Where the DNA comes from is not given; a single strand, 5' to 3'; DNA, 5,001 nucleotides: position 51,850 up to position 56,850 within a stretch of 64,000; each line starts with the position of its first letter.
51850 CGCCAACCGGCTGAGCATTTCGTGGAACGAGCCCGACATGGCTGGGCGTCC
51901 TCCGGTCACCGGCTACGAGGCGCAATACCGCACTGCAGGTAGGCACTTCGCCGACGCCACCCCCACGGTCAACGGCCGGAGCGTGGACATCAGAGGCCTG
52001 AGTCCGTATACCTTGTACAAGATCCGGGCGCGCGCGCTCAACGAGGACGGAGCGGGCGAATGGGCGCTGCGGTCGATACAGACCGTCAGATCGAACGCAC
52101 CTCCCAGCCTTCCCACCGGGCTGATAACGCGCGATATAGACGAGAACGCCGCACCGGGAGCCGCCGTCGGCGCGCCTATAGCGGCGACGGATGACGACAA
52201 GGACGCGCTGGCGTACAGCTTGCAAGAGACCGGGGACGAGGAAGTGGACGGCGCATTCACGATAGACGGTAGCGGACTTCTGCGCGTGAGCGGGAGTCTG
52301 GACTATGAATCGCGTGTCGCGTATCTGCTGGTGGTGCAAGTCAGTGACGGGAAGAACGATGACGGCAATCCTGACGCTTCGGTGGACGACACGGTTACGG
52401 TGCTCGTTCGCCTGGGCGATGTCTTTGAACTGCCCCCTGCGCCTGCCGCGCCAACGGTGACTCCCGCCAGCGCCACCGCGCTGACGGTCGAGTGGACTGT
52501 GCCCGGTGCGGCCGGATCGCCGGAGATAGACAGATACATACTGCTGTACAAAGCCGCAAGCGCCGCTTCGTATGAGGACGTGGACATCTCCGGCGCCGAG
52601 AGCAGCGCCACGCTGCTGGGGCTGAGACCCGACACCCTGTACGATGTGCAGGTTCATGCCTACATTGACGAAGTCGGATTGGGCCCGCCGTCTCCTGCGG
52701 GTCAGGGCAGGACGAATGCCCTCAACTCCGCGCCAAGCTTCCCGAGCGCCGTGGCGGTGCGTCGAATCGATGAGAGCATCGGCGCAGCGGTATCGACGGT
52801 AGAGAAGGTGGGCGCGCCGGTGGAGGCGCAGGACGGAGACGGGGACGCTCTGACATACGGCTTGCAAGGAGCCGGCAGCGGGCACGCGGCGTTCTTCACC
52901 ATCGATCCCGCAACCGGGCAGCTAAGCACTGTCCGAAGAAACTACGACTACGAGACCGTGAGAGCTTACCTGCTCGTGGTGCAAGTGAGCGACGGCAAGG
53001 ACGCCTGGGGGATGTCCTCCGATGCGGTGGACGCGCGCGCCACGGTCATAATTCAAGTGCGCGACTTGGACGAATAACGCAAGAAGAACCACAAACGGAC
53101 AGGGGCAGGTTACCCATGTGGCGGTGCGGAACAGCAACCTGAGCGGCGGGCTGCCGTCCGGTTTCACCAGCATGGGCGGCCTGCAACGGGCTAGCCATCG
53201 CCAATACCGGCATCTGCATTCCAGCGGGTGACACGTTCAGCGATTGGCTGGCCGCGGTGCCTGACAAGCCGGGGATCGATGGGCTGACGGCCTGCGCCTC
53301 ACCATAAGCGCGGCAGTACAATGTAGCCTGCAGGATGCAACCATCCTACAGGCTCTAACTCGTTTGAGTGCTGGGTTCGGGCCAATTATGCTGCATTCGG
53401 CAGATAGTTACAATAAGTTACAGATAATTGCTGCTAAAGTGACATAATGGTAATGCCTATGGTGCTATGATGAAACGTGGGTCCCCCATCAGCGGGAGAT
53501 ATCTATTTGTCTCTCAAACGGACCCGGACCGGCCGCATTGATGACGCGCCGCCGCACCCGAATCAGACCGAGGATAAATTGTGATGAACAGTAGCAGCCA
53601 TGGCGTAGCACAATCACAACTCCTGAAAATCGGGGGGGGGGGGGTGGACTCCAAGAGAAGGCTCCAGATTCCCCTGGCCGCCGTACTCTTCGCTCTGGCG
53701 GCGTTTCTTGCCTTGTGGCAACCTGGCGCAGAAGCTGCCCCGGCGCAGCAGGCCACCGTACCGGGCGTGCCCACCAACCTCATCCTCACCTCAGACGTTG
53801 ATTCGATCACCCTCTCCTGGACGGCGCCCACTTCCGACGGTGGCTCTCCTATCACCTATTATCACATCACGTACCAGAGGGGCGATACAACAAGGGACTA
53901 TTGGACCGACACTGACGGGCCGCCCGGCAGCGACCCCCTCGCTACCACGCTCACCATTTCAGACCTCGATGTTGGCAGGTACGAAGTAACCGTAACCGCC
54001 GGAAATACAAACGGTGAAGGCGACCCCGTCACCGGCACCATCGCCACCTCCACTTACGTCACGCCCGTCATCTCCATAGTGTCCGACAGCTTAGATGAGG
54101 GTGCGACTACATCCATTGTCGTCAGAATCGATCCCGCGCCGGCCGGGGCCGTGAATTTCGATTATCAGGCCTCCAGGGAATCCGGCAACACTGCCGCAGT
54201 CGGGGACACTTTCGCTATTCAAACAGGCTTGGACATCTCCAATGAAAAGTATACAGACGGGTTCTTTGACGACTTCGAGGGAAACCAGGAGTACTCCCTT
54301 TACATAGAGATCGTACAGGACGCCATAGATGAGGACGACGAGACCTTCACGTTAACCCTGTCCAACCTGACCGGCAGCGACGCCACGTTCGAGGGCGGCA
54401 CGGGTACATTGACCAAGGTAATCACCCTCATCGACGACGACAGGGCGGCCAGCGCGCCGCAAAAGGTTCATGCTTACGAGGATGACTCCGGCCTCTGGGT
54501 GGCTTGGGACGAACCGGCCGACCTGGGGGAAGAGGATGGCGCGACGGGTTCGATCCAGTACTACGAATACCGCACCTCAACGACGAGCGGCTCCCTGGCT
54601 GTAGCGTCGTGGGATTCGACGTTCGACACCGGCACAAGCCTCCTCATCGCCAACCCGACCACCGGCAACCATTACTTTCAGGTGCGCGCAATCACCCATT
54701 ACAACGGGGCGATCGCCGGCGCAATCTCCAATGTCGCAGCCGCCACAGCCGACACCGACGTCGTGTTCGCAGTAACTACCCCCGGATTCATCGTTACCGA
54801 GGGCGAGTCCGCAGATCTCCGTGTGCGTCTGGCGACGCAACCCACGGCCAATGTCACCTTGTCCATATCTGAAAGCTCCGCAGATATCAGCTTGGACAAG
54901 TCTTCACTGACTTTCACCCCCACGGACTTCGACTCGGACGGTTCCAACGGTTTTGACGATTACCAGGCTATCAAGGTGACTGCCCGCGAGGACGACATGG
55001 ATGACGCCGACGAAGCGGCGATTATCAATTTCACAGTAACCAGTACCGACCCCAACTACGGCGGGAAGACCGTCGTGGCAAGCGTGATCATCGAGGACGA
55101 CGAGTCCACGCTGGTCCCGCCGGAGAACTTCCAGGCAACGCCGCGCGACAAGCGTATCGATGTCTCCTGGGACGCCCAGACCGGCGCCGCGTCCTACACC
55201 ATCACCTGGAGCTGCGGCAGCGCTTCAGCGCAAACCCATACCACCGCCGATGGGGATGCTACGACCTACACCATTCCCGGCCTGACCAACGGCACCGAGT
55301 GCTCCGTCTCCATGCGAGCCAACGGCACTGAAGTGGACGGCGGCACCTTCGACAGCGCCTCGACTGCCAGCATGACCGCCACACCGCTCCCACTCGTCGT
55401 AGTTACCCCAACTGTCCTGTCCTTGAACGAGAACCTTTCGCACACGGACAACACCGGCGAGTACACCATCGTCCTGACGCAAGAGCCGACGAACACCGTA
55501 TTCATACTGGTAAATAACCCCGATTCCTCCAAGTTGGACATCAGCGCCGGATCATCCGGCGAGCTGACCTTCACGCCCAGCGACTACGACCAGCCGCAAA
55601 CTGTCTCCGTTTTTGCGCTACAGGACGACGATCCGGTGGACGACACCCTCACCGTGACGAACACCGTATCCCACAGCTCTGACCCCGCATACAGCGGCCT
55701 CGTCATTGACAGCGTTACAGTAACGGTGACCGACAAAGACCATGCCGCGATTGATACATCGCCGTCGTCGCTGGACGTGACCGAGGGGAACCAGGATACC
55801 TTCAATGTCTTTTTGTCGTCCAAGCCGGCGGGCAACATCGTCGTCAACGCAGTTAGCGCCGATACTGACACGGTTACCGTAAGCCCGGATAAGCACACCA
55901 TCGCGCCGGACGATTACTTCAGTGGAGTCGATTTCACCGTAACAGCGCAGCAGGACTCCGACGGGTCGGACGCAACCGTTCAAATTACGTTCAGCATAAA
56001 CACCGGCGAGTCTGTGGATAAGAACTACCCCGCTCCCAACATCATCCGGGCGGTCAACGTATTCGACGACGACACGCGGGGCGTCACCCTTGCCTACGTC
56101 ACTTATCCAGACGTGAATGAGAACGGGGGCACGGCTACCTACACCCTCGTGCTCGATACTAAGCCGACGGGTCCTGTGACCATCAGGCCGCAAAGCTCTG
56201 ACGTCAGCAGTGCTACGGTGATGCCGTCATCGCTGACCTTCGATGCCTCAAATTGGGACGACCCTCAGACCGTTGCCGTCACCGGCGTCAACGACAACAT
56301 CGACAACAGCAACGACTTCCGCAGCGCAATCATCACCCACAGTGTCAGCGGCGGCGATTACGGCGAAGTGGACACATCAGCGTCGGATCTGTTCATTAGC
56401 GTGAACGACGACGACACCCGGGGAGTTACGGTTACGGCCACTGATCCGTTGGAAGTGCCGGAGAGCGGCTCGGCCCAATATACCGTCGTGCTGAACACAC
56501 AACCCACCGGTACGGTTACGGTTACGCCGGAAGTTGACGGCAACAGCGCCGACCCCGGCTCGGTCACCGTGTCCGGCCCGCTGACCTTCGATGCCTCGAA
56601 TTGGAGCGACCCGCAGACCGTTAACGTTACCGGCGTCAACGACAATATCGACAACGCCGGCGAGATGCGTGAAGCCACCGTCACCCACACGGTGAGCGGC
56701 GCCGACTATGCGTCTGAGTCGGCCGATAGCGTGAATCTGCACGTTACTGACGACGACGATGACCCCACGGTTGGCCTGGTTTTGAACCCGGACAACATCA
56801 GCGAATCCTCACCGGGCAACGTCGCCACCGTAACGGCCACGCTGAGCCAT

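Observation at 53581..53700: G13 homopolymer at the translation start region of the 3004-aa surface protein: candidate phase-variation switch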

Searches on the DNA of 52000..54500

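Call 32: search_rna_families(source=window, start=52000, end=54500, threshold=evalue, max_evalue=1)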
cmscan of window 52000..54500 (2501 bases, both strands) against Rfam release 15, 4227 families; matches with E-value up to 1: 0.
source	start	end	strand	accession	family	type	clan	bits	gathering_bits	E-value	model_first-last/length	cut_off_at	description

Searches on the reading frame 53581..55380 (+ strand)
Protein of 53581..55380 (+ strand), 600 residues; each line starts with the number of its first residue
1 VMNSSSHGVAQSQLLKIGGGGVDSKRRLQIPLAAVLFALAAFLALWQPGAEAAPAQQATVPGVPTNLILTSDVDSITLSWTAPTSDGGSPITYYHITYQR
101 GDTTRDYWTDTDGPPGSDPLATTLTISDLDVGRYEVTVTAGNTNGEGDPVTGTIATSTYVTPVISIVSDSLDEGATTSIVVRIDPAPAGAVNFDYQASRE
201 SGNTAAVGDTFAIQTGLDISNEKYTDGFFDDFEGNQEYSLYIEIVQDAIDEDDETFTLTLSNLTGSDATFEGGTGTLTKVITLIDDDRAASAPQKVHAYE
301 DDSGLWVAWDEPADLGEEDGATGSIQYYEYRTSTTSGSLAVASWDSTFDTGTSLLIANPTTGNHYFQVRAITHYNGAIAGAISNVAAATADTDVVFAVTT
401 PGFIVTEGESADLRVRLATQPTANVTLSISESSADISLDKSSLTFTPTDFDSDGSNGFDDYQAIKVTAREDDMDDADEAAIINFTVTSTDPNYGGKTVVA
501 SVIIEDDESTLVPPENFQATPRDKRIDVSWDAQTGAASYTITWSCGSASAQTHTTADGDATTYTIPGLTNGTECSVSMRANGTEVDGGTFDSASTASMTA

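Call 17: find_homologous_proteins(query=window:53581-55380:+, max_evalue=0.00001)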
Query window:53581-55380:+ (600 aa): 32 proteins with E <= 0.00001 among 8000 candidates.
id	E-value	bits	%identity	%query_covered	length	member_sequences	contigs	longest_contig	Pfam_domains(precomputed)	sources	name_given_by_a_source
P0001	4.0e-217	741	65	95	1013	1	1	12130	PF00041.28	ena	-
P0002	8.1e-31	126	46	9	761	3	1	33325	PF25059.2,PF25523.2,PF23376.2,PF24489.2,PF00041.28,PF10179.16,PF16656.12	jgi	jgi:titin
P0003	7.9e-28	116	32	22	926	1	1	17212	PF17766.8,PF22067.3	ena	-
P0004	5.6e-21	93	47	8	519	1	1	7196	PF28033.1,PF21605.4,PF01108.24,PF25059.2,PF23376.2,PF25788.3,PF09294.17,PF25814.2,PF16389.12,PF16656.12,PF21466.4,PF14292.13,PF25833.1,PF16794.12,PF16303.11,PF00041.28,PF10179.16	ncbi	-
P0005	8.3e-20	89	43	17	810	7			PF25059.2,PF17957.8,PF25788.3,PF24489.2,PF25833.1,PF00041.28,PF19077.7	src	-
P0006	1.6e-19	88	35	18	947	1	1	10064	PF17766.8,PF02120.22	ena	-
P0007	4.9e-19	87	36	17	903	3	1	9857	PF03948.20,PF17766.8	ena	-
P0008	2.2e-17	81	26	40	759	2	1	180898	PF24031.2,PF25059.2,PF25523.2,PF18202.8,PF23376.2,PF13750.13,PF00041.28,PF10179.16,PF16656.12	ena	-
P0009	1.1e-16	79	41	8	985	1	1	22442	PF17766.8,PF00041.28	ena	-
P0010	1.2e-16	79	37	17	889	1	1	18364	PF17766.8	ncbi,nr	ncbi:MAG: hypothetical protein ISN28_11045, partial [Ectothiorhodospiraceae bacterium AqS1]|nr:hypot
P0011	6.1e-16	76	54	8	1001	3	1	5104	PF07495.20,PF25059.2,PF12904.14,PF13204.14,PF00041.28,PF10179.16,PF16656.12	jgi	-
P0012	1.5e-13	69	37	19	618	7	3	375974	PF28033.1,PF25059.2,PF25788.3,PF00041.28,PF16656.12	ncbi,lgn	ncbi:MAG: fibronectin type III domain-containing protein [Candidatus Nanosyncoccaceae bacterium]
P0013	9.9e-13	66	37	19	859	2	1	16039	PF17766.8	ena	-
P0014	1.2e-12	66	36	18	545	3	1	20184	-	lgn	-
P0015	4.5e-12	64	35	16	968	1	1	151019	-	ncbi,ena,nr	ncbi:MAG: hypothetical protein K8M05_03350 [Deltaproteobacteria bacterium]|nr:hypothetical protein [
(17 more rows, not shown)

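Call 18: find_encoding_contigs(protein=P0001, flank=10000, max_places=10)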
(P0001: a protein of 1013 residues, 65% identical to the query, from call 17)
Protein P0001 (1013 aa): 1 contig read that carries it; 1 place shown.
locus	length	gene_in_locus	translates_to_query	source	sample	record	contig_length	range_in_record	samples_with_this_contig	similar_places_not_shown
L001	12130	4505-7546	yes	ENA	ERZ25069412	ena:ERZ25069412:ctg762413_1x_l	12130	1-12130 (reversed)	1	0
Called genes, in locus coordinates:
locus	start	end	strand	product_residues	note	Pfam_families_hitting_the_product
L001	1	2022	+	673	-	?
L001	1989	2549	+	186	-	-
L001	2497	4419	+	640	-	PF21027:Sde0182_C (faint), PF17963:Big_9 (weak), PF18911:PKD_4, PF22352:K319L-like_PKD, PF00560:LRR_1 (faint), PF12799:LRR_4 (faint), PF23598:LRR_14, PF13855:LRR_8 (weak)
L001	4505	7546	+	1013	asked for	PF00041:fn3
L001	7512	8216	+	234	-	-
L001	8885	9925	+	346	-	-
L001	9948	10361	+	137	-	-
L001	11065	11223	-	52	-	-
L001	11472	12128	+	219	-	?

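Call 57: search_protein_representatives(protein=window:53581-55380:+)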
Query: 600 residues. Proteins with E-value up to 0.001 (for the whole library): 7959; up to 1e-10: 2680; up to 1e-30: 430. The best 150 are listed.
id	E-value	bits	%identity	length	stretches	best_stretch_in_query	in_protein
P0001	1.3e-217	740.5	57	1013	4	26-596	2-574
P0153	2.0e-147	508.8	34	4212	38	56-153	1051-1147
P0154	1.4e-141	489.5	40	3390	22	375-510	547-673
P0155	3.3e-139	481.7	34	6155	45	403-490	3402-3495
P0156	8.5e-134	463.8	35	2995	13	35-600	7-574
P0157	8.1e-131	454.0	38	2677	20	377-509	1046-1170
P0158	1.1e-128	446.9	34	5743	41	60-150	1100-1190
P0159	9.0e-128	443.9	34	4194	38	372-510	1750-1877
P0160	2.1e-120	419.6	36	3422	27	375-515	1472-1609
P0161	5.3e-119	415.0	37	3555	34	53-150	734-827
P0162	2.8e-118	412.6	38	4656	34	57-124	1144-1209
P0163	6.7e-116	404.7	35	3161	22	374-508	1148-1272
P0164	2.6e-114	399.5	43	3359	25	46-160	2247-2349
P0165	1.1e-110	387.5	36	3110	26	46-153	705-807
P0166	1.1e-109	384.2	36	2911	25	59-151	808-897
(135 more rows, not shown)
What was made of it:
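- Tried and rejected: The next hits are at most 46% identical, and the next collinear one (P0156) is 35% (call 57).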

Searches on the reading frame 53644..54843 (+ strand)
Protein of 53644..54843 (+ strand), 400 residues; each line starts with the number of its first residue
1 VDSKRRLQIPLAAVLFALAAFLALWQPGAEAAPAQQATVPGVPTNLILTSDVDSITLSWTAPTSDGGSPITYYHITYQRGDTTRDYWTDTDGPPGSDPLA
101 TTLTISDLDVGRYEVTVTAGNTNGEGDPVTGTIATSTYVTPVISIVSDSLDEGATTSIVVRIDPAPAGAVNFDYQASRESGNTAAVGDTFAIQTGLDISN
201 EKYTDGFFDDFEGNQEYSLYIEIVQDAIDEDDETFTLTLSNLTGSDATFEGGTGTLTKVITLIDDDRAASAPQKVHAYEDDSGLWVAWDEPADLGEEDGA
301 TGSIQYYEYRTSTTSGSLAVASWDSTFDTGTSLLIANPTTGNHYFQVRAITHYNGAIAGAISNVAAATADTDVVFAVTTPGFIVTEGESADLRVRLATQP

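Call 12: find_related_loci(query=window:53644-54843:+, collection=genome_contigs, flank=6000)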
Query window:53644-54843:+ (400 aa) in genome_contigs; peptide patterns used: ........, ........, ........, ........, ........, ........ (x = any residue, [..] = any of these).
322 stretches matched a pattern, but none encodes a relative of the query by tblastn (E <= 1e-3).

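Call 15: find_related_loci(query=window:53644-54843:+, collection=viral_contigs, flank=6000)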
Query window:53644-54843:+ (400 aa) in viral_contigs; peptide patterns used: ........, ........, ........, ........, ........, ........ (x = any residue, [..] = any of these).
17 stretches matched a pattern, but none encodes a relative of the query by tblastn (E <= 1e-3).

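Call 16: find_related_loci(query=window:53644-54843:+, collection=metagenome_contigs, flank=6000)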
Query window:53644-54843:+ (400 aa) in metagenome_contigs; peptide patterns used: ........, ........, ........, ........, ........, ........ (x = any residue, [..] = any of these).
297 stretches matched a pattern, but none encodes a relative of the query by tblastn (E <= 1e-3).
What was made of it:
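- Tried and rejected: find_related_loci with the single N-terminal protein in genome, viral and metagenome collections: nothing (calls 12, 15, 16).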

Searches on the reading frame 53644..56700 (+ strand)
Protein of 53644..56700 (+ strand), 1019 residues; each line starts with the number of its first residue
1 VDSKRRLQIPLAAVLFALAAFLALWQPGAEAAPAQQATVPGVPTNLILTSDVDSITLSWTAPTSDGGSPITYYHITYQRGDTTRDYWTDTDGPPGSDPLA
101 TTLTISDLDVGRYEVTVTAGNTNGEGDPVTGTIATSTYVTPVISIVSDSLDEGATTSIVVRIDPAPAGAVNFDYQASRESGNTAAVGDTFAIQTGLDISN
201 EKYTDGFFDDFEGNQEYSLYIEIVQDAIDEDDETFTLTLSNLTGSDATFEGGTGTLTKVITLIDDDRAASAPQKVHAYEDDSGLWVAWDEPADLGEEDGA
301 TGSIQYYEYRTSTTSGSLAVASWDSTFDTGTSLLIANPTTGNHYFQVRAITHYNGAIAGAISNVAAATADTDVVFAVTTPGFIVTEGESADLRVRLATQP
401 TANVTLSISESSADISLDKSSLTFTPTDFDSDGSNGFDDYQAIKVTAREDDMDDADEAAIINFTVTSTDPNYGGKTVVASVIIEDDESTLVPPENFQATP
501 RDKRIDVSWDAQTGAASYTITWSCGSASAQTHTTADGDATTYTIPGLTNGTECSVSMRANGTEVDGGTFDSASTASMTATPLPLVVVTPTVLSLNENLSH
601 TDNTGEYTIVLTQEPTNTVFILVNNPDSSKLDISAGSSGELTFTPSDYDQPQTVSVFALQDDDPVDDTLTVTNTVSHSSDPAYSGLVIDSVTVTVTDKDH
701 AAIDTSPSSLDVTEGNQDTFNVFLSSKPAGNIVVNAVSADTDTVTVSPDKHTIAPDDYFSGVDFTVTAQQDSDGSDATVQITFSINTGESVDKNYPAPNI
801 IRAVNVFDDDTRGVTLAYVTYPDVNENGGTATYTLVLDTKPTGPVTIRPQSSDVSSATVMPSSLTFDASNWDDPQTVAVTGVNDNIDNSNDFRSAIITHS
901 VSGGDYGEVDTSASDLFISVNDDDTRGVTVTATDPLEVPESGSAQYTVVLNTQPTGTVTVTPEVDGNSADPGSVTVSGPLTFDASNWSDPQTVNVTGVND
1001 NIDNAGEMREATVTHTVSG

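Call 24: find_related_loci(query=A2, collection=metagenome_contigs, flank=6000)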
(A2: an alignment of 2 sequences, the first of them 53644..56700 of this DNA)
Query A2 (1019 aa) in metagenome_contigs; peptide patterns used: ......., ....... (x = any residue, [..] = any of these).
600 stretches matched a pattern (row limit reached: there are more); 15 encode a relative of the query (tblastn E <= 1e-3); 15 distinct loci.
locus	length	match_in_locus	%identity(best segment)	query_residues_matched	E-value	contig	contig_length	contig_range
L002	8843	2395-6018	34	213-1019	9e-40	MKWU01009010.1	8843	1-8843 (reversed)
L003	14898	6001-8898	33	38-1019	8e-32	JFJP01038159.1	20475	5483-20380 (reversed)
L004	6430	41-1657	32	218-1019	2e-24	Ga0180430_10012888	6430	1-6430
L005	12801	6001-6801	34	607-1018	1e-18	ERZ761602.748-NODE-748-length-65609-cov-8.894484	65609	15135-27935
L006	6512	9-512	38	607-996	9e-17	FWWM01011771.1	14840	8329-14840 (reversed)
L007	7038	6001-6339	56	607-1000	1e-13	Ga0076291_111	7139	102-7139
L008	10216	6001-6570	41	189-1017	2e-13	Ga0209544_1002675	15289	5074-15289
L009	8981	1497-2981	33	40-998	3e-13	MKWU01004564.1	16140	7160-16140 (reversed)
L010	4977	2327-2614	38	167-268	8e-6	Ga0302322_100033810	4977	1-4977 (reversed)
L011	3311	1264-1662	34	206-342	6e-6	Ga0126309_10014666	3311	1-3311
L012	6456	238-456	39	176-249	6e-6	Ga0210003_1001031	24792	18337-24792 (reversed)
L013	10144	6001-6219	40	176-249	1e-5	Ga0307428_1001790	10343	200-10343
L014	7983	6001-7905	26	171-490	1e-5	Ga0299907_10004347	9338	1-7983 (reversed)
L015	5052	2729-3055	32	141-269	3e-5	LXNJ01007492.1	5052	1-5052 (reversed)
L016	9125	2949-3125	47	213-268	3e-5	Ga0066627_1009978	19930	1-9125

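Call 25: find_related_loci(query=A2, collection=genome_contigs, flank=6000)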
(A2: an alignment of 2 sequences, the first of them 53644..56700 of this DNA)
Query A2 (1019 aa) in genome_contigs; peptide patterns used: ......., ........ (x = any residue, [..] = any of these).
183 stretches matched a pattern, but none encodes a relative of the query by tblastn (E <= 1e-3).
